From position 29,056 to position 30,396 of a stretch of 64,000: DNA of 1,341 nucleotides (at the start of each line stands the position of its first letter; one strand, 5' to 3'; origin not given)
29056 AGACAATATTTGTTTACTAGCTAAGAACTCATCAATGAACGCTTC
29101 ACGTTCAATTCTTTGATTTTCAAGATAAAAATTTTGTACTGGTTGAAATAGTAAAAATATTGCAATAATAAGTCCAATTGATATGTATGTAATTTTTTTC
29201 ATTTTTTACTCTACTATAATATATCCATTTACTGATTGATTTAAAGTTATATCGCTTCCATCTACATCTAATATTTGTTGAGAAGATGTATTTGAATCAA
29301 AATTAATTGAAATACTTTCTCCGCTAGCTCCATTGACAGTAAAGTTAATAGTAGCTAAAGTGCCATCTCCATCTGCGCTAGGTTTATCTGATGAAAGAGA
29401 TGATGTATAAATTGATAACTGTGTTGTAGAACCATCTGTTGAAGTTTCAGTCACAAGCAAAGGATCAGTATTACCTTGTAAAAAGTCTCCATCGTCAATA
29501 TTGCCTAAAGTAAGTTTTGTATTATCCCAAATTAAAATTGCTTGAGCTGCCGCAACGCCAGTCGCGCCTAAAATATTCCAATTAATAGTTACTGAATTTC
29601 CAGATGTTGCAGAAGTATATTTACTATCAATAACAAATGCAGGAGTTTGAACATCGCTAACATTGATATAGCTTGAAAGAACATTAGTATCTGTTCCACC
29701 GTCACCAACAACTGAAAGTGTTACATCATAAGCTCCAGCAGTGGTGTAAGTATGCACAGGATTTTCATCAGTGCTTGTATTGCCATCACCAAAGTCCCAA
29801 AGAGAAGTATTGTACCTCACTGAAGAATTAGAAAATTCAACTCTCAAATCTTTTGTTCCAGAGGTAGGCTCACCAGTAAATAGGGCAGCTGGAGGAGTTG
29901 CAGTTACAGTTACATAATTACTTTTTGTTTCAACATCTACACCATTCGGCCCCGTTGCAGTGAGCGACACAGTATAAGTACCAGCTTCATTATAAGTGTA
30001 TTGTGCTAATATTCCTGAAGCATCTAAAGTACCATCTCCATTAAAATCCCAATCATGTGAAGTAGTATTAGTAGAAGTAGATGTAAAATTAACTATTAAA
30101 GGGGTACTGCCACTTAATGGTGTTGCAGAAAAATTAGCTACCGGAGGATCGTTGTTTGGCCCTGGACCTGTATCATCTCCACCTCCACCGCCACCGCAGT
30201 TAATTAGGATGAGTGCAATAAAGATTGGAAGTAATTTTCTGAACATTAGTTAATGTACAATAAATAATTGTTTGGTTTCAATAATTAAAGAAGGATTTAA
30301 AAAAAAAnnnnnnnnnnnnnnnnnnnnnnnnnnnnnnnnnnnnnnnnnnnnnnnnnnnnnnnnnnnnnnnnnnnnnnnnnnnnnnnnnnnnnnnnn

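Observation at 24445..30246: Adjacent cohesin-like lipoprotein and dockerin-like giant T9SS protein: candidate two-gene surface-tethering module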

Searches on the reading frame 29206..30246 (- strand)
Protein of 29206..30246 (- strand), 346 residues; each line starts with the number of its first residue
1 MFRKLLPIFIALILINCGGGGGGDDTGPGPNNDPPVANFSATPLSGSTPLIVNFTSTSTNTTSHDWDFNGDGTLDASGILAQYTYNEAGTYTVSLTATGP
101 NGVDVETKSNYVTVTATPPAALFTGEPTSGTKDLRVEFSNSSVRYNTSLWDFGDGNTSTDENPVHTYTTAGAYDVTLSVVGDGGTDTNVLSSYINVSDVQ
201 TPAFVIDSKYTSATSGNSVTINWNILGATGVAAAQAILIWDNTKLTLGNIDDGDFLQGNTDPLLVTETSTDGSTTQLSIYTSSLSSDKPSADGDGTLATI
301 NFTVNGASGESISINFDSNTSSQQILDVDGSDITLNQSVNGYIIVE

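Call 3: search_protein_families(library=pfam, proteins=[window:29206-30246:-], max_evalue=1)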
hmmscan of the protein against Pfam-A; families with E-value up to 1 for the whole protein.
window:29206-30246:- (346 aa): 5 families
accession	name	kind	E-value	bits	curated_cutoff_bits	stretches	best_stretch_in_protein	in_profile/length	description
PF18911.6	PKD_4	-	3e-25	88.5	27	2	118-196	3-85/85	PKD domain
PF00801.26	PKD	-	2.1e-13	50.5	23.5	2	127-187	8-73/80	PKD domain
PF00963.24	Cohesin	-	1.9e-08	35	24.1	1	211-340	8-138/139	Cohesin domain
PF18981.6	InlK_D3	-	0.51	10.9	25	0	86-109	47-70/75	Internalin K domain (D3/D4)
PF20578.4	aBig_2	-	0.72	10.1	27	1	53-116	26-88/89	Atrophied bacterial Ig domain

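Call 4: search_protein_families(library=ncbifam, proteins=[window:29206-30246:-], max_evalue=1)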
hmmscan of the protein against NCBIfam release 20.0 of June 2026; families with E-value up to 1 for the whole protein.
window:29206-30246:- (346 aa): 4 families
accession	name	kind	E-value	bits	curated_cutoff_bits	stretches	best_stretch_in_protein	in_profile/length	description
TIGR00864.1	PCC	subfamily_domain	1.7e-07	28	1861.4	1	63-191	1339-1471/2700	polycystin cation channel protein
TIGR03769.1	P_ac_wall_RPT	domain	0.0007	20.1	30.9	1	81-114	5-39/41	TIGR03769 domain-containing protein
NF058578.1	CPR_pilus_PamR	equivalog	0.0037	16.2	300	2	75-103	200-228/297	pilus system RbmA-like protein PamR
NF033932.1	LapB_rpt_80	domain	0.095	13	45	1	89-119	1-31/83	LapB repeat-containing protein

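Call 8: search_solved_structures(query=window:29206-30246:-, max_evalue=1, show_alignments=2)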
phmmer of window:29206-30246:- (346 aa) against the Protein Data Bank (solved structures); distinct sequences matched with E-value up to 1: 16.
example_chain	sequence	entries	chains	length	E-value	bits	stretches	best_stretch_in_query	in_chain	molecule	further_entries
9lqj_A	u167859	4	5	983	2.3e-13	53.4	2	147-199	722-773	Collagenase ColH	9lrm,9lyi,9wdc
9lrk_A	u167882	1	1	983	2.3e-13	53.4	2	147-199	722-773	Collagenase ColH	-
2kzw_A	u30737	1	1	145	2.4e-10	43.5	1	104-187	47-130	Uncharacterized protein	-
4jrw_A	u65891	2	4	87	7.9e-09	38.5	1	118-186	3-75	Collagenase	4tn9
4aqo_A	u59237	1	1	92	8.1e-09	38.5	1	118-186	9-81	COLLAGENASE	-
1l0q_A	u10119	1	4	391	1e-08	38.1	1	91-194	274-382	Surface layer protein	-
4l9d_A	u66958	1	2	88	1.8e-08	37.4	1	141-188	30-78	Protease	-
2y72_A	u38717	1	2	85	3e-08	36.6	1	124-186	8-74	COLLAGENASE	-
4u6t_A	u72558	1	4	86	6.5e-08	35.5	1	146-188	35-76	ColH protein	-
4u7k_A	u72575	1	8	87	6.6e-08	35.5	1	146-188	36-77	ColH protein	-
2y3u_A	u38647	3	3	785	2.6e-06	30.3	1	57-186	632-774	COLLAGENASE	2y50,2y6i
4jgu_A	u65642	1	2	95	7.4e-06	28.7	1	149-185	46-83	ColH protein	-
6aem_A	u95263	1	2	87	1.6e-05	27.7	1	50-189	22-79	PKD domain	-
7kv5_AAA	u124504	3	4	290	0.0033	20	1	9-109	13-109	PKD domain protein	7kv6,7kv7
2bgk_A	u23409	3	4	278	0.0088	18.6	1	150-259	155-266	RHIZOME SECOISOLARICIRESINOL DEHYDROGENASE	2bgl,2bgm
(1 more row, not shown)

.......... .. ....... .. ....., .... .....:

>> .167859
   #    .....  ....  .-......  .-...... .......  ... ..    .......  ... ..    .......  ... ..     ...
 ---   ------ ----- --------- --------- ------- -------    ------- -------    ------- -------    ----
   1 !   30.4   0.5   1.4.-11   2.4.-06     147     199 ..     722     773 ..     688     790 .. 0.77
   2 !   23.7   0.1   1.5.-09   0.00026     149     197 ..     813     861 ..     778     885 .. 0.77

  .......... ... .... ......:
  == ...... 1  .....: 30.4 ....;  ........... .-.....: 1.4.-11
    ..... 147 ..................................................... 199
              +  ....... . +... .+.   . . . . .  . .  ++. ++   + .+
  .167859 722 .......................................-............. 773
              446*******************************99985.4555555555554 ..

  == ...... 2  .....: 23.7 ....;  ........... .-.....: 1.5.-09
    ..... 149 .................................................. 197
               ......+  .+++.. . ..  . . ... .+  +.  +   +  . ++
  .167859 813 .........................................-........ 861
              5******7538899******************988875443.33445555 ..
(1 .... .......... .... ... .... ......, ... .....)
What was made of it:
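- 29659..30141 (-): A aa 36-196: two PKD domains, acting as a spacer. Pfam PKD_4, E 3e-25, 2 stretches (call 3); PDB PKD hits (call 8).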

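Call 13: find_homologous_proteins(query=window:29206-30246:-, max_evalue=0.00001)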
Query window:29206-30246:- (346 aa): 1843 proteins with E <= 0.00001 among 8000 candidates; the best 120 are listed.
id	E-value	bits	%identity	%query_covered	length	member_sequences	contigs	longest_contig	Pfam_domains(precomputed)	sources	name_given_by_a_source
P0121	8.3e-202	688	90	100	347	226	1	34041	PF00801.27,PF00963.25,PF18911.7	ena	-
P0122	5.9e-162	557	75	100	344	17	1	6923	PF00801.27,PF00963.25,PF18911.7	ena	-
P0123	7.9e-149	514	62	95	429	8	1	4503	PF00801.27,PF00963.25,PF18911.7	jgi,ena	-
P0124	3.7e-143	495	67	91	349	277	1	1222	PF00801.27,PF00963.25,PF18911.7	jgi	-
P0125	9.5e-143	494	68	96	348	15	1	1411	PF00801.27,PF00963.25,PF18911.7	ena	-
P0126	6.0e-140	484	68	100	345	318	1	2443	PF00801.27,PF00963.25,PF18911.7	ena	-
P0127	1.2e-139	483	68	96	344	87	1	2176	PF00801.27,PF00963.25,PF18911.7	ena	-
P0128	4.0e-139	482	67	91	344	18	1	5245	PF00801.27,PF00963.25,PF18911.7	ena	-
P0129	1.2e-138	480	67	91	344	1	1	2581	PF00801.27,PF00963.25,PF18911.7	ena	-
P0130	5.2e-138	478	65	91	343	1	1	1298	PF00801.27,PF00963.25,PF18911.7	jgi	-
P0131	5.7e-138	478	68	91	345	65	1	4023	PF00801.27,PF00963.25,PF18911.7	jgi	-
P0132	7.2e-138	478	65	91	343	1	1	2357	PF00801.27,PF00963.25,PF18911.7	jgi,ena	-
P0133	9.6e-138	477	65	91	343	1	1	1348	PF00801.27,PF00963.25,PF18911.7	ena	-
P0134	2.2e-137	476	66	96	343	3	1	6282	PF00801.27,PF00963.25,PF18911.7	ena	-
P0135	3.0e-137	476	65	91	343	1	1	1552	PF00801.27,PF00963.25,PF18911.7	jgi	-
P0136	8.3e-137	474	65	91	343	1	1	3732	PF00801.27,PF00963.25,PF18911.7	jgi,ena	-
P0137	1.4e-136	473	66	91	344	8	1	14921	PF00801.27,PF00963.25,PF18911.7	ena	-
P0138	3.5e-136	472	65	100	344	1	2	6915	PF00801.27,PF00963.25,PF18911.7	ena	-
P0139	9.0e-136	471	66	96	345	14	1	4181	PF00801.27,PF00963.25,PF18911.7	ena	-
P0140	1.9e-135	470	65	100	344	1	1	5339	PF00801.27,PF00963.25,PF18911.7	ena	-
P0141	3.4e-135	469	63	100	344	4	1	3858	PF00801.27,PF00963.25,PF18911.7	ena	-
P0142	8.7e-135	467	69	91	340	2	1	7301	PF00801.27,PF00963.25,PF18911.7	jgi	-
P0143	1.0e-134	467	65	91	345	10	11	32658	PF00801.27,PF00963.25,PF18911.7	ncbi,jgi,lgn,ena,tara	tara:strand:- start:1117 stop:2154 length:1038 start_codon:yes stop_codon:yes gene_type:complete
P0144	1.0e-134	467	64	100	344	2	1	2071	PF00801.27,PF00963.25,PF18911.7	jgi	-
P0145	1.3e-134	467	66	91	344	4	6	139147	PF00801.27,PF00963.25,PF18911.7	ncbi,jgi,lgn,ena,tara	jgi:PKD repeat protein|tara:strand:+ start:41507 stop:42541 length:1035 start_codon:yes stop_codon:y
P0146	1.5e-134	467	65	100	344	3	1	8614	PF00801.27,PF00963.25,PF18911.7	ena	-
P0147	3.9e-134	465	67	91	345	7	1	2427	PF00801.27,PF00963.25,PF18911.7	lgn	-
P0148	4.7e-133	462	65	91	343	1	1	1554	PF00801.27,PF00963.25,PF18911.7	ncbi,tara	tara:strand:- start:90 stop:1121 length:1032 start_codon:yes stop_codon:yes gene_type:complete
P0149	4.8e-133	462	64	100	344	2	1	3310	PF00801.27,PF00963.25,PF18911.7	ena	-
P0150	7.7e-133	461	65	91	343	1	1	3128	PF00801.27,PF00963.25,PF18911.7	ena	-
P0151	1.1e-132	461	65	91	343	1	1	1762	PF00801.27,PF00963.25,PF18911.7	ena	-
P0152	1.4e-132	460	65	91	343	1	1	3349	PF00801.27,PF00963.25,PF18911.7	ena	-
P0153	1.7e-132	460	65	91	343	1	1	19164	PF00801.27,PF00963.25,PF18911.7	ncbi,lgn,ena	-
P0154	1.7e-132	460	64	91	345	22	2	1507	PF00801.27,PF00963.25,PF18911.7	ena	-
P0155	6.4e-132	458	65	96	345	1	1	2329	PF00801.27,PF00963.25,PF18911.7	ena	-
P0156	3.1e-131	456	63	96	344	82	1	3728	PF00801.27,PF00963.25,PF18911.7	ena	-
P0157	2.2e-130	453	64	91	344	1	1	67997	PF00801.27,PF00963.25,PF18911.7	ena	-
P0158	2.3e-130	453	65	91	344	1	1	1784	PF00801.27,PF00963.25,PF18911.7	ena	-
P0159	7.8e-130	451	64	91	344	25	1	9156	PF00801.27,PF00963.25,PF18911.7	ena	-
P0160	3.9e-128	446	63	91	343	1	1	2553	PF00801.27,PF00963.25,PF18911.7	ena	-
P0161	6.7e-128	445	61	100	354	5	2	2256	PF00801.27,PF00963.25,PF18911.7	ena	-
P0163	9.3e-128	444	61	100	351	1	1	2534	PF00801.27,PF00963.25,PF18911.7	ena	-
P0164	1.3e-127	444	64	96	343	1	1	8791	PF00801.27,PF00963.25,PF18911.7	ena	-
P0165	1.7e-127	443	60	91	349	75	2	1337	PF00801.27,PF00963.25,PF18911.7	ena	-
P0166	1.3e-126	441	63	96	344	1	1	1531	PF00801.27,PF00963.25,PF18911.7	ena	-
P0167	2.1e-126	440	61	91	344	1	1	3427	PF00801.27,PF00963.25,PF18911.7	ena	-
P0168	2.4e-126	440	62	92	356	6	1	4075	PF00801.27,PF00963.25,PF18911.7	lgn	-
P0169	5.4e-126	439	61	91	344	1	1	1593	PF00801.27,PF00963.25,PF18911.7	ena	-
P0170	4.8e-125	435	61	91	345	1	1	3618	PF00801.27,PF00963.25,PF18911.7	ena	-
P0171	5.7e-125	435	54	95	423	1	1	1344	PF00801.27,PF00963.25,PF18911.7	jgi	jgi:PKD repeat protein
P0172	6.5e-125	435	60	91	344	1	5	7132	PF00801.27,PF00963.25,PF18911.7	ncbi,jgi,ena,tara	tara:strand:+ start:173 stop:1207 length:1035 start_codon:yes stop_codon:yes gene_type:complete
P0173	7.1e-125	435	61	91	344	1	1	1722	PF00801.27,PF00963.25,PF18911.7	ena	-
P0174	7.3e-125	435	58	91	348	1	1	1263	PF00801.27,PF00963.25,PF18911.7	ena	-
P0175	7.6e-125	435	63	92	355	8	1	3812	PF00801.27,PF00963.25,PF18911.7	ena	-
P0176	1.6e-124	434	60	92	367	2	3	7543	PF00801.27,PF00963.25,PF18911.7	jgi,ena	-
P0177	2.0e-124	433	62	91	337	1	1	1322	PF00801.27,PF00963.25,PF18911.7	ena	-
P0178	2.9e-124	433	61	91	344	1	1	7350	PF00801.27,PF00963.25,PF18911.7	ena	-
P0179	3.1e-124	433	60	91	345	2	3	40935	PF00801.27,PF00963.25,PF18911.7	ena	-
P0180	5.2e-124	432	61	91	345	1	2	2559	PF00801.27,PF00963.25,PF18911.7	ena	-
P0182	9.0e-124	431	61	91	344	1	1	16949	PF00801.27,PF00963.25,PF18911.7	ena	-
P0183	1.0e-123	431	60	91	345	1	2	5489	PF00801.27,PF00963.25,PF18911.7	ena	-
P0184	1.1e-123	431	61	91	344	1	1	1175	PF00801.27,PF00963.25,PF18911.7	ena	-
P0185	2.6e-123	430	61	96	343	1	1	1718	PF00801.27,PF00963.25,PF18911.7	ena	-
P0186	4.4e-123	429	59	91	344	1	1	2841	PF00801.27,PF00963.25,PF18911.7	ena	-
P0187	5.0e-123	429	60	91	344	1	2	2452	PF00801.27,PF00963.25,PF18911.7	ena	-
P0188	5.2e-123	429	60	91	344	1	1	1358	PF00801.27,PF00963.25,PF18911.7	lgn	-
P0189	5.4e-123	429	59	91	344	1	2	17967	PF00801.27,PF00963.25,PF18911.7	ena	-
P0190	5.9e-123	429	59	91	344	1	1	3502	PF00801.27,PF00963.25,PF18911.7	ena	-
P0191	5.9e-123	429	59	91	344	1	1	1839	PF00801.27,PF00963.25,PF18911.7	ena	-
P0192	9.3e-123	428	60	96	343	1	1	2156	PF00801.27,PF00963.25,PF18911.7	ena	-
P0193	1.3e-122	427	61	91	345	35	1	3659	PF00801.27,PF00963.25,PF18911.7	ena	-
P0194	1.4e-122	427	60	91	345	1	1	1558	PF00801.27,PF00963.25,PF18911.7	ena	-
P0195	1.5e-122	427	60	91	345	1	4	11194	PF00801.27,PF00963.25,PF18911.7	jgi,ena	-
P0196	2.6e-122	426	59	91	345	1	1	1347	PF00801.27,PF00963.25,PF18911.7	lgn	-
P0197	3.1e-122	426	60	91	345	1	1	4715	PF00801.27,PF00963.25,PF18911.7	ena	-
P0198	3.2e-122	426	59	91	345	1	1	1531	PF00801.27,PF00963.25,PF18911.7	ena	-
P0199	3.9e-122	426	60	91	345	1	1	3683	PF00801.27,PF00963.25,PF18911.7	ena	-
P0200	4.1e-122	426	59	91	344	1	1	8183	PF00801.27,PF00963.25,PF18911.7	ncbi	-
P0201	4.2e-122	426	60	96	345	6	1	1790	PF00801.27,PF00963.25,PF18911.7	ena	-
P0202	4.3e-122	426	59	91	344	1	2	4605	PF00801.27,PF00963.25,PF18911.7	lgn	-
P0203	4.5e-122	426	59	91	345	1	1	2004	PF00801.27,PF00963.25,PF18911.7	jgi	-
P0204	4.6e-122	426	59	91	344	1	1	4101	PF00801.27,PF00963.25,PF18911.7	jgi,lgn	jgi:PKD repeat protein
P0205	4.7e-122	426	59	91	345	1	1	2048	PF00801.27,PF00963.25,PF18911.7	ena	-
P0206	5.1e-122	425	61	91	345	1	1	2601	PF00801.27,PF00963.25,PF18911.7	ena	-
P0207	5.2e-122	425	59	91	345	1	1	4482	PF00801.27,PF00963.25,PF18911.7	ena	-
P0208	5.6e-122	425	59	91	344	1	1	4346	PF00801.27,PF00963.25,PF18911.7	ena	-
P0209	6.5e-122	425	59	91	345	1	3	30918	PF00801.27,PF00963.25,PF18911.7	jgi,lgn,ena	-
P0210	7.8e-122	425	61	91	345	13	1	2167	PF00801.27,PF00963.25,PF18911.7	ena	-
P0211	9.3e-122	425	58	91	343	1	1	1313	PF00801.27,PF00963.25,PF18911.7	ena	-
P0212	1.0e-121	424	59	91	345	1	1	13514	PF00801.27,PF00963.25,PF18911.7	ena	-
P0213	1.1e-121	424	59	96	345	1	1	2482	PF00801.27,PF00963.25,PF18911.7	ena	-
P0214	1.2e-121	424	59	91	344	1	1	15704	PF00801.27,PF00963.25,PF18911.7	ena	-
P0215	1.4e-121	424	59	91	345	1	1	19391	PF00801.27,PF00963.25,PF18911.7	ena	-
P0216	1.8e-121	424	59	91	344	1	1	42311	PF00801.27,PF00963.25,PF18911.7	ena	-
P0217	2.7e-121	423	59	91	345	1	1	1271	PF00801.27,PF00963.25,PF18911.7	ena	-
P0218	3.1e-121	423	59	91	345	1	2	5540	PF00801.27,PF00963.25,PF18911.7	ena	-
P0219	3.1e-121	423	59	91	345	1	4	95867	PF00801.27,PF00963.25,PF18911.7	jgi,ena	-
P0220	3.8e-121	423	59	96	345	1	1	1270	PF00801.27,PF00963.25,PF18911.7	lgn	-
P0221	3.8e-121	423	59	91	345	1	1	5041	PF00801.27,PF00963.25,PF18911.7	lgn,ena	-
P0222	5.2e-121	422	59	91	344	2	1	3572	PF00801.27,PF00963.25,PF18911.7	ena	-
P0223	5.2e-121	422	59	96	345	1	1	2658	PF00801.27,PF00963.25,PF18911.7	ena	-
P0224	6.8e-121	422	59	91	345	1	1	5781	PF00801.27,PF00963.25,PF18911.7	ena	-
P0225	7.6e-121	422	59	96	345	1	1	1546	PF00801.27,PF00963.25,PF18911.7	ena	-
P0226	9.0e-121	421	59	96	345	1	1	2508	PF00801.27,PF00963.25,PF18911.7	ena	-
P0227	9.7e-121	421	57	100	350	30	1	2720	PF00801.27,PF00963.25,PF18911.7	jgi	jgi:PKD repeat protein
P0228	1.3e-120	421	59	91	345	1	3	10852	PF00801.27,PF00963.25,PF18911.7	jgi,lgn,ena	-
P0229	1.5e-120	421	59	91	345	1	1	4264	PF00801.27,PF00963.25,PF18911.7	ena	-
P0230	1.6e-120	421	59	91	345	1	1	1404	PF00801.27,PF00963.25,PF18911.7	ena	-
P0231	2.0e-120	420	59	96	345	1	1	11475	PF00801.27,PF00963.25,PF18911.7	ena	-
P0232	2.1e-120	420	59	91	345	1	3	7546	PF00801.27,PF00963.25,PF18911.7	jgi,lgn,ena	-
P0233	2.1e-120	420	59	96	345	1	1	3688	PF00801.27,PF00963.25,PF18911.7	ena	-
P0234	4.5e-120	419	61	91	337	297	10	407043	PF00801.27,PF00963.25,PF18911.7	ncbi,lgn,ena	-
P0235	1.6e-119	417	59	91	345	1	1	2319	PF00801.27,PF00963.25,PF18911.7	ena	-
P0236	1.7e-119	417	58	91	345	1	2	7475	PF00801.27,PF00963.25,PF18911.7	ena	-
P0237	2.1e-119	417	58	91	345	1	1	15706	PF00801.27,PF00963.25,PF18911.7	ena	-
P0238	2.1e-119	417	59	96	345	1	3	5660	PF00801.27,PF00963.25,PF18911.7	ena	-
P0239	3.9e-119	416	61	92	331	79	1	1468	PF00801.27,PF00963.25,PF18911.7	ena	-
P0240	6.2e-119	415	58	91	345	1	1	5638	PF00801.27,PF00963.25,PF18911.7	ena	-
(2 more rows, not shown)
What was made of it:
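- On Cohesin (Pfam PF00963), applied to protein A: Orthologues carry a precomputed PF00963 hit (call 13).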

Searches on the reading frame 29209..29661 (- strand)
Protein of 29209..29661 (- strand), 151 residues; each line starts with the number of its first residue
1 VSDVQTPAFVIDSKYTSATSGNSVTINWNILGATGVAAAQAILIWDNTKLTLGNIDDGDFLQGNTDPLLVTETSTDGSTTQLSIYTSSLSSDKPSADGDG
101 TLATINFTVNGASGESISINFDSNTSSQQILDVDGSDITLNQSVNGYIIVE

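Call 6: search_protein_families(library=pfam, proteins=[window:29209-29661:-], max_evalue=10)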
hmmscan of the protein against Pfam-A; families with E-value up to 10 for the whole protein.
seq(151 aa): 3 families
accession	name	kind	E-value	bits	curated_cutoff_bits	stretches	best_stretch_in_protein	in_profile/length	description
PF00963.24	Cohesin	-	1.6e-09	38.6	24.1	1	16-145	8-138/139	Cohesin domain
PF20674.3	SpaA_3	-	0.21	12.1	24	1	65-117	57-113/121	Prealbumin-like fold domain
PF00114.24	Pilin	-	1.1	10.6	22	1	96-145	46-85/108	Pilin (bacterial filament)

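Call 81: search_solved_structures(query=A7, max_evalue=1, show_alignments=1)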
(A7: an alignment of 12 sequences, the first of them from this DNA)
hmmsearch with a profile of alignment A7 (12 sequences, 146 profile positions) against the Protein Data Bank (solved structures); distinct sequences matched with E-value up to 1: 32.
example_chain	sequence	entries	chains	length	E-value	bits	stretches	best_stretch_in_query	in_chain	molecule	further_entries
3l8q_A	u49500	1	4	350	7.1e-16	61.4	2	16-131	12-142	Cellulosomal scaffoldin adaptor protein B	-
1qzn_A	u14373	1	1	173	7.2e-08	35.4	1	16-131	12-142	cellulosomal scaffoldin adaptor protein B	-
1zv9_A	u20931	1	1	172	7.5e-08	35.4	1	16-131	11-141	Cellulosomal scaffoldin adaptor protein B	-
3f2l_A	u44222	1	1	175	7.8e-08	35.3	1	16-131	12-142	Cellulosomal scaffoldin adaptor protein B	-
5g5d_A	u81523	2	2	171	8.6e-08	35.2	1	16-139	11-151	CELLULOSOME ANCHORING PROTEIN COHESIN REGION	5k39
3bwz_A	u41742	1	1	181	8.6e-08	35.2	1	16-131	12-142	Cellulosomal scaffoldin adaptor protein B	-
3fnk_A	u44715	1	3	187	1.1e-07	34.8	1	18-125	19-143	Cellulosomal scaffoldin adaptor protein B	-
4u3s_A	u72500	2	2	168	1.7e-07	34.2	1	17-125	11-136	Cellulosomal scaffoldin adaptor protein B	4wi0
3ghp_A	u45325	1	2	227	1.9e-07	34.1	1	18-125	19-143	Cellulosomal scaffoldin adaptor protein B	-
2bm3_A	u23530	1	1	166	7.3e-07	32.2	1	21-133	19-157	SCAFFOLDING DOCKERIN BINDING PROTEIN A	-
5m0y_A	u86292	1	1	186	8.1e-07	32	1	21-134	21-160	Cellulosome anchoring protein cohesin region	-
2b59_A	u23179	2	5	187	9.5e-07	31.8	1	21-134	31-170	COG1196: Chromosome segregation ATPases | Scaffolding dockerin binding protein A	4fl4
3kcp_B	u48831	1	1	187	9.5e-07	31.8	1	21-133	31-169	Cellulosome anchoring protein, cohesin region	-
2xdh_A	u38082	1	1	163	4.8e-06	29.5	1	19-135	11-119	COHESIN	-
4ums_A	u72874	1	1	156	0.0002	24.2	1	18-116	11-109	CELLULOSOMAL ANCHORING SCAFFOLDIN B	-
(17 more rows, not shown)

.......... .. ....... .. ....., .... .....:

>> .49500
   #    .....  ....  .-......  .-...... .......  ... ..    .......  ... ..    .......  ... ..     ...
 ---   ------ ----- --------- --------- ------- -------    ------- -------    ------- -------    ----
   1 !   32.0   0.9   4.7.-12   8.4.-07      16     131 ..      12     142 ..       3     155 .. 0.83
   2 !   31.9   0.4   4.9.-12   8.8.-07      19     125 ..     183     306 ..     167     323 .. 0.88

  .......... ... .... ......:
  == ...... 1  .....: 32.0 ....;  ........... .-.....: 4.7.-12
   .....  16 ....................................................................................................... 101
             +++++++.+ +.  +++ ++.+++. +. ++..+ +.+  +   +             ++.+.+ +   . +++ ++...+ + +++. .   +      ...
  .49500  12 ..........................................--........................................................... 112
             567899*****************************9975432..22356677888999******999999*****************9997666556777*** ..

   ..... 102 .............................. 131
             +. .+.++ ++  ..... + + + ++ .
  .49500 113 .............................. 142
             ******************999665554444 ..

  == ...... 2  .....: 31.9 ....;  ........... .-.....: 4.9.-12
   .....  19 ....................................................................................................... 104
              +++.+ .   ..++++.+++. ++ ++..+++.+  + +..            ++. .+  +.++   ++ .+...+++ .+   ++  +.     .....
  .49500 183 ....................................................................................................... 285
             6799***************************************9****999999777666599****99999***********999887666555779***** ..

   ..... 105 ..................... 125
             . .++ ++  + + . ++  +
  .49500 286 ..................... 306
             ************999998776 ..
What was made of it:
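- On Cohesin (Pfam PF00963), applied to protein A: Type II cohesins score about 1e-7, type I cohesins 0.09-0.6 (call 81).
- Closest known: Type II cohesin / X-module-dockerin anchoring of clostridial cellulosomes. Same: The partner cohesin profile matches these type II cohesins best (call 81).
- Its profile matches solved cohesins, and the anchoring type II cohesins match best (call 81).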
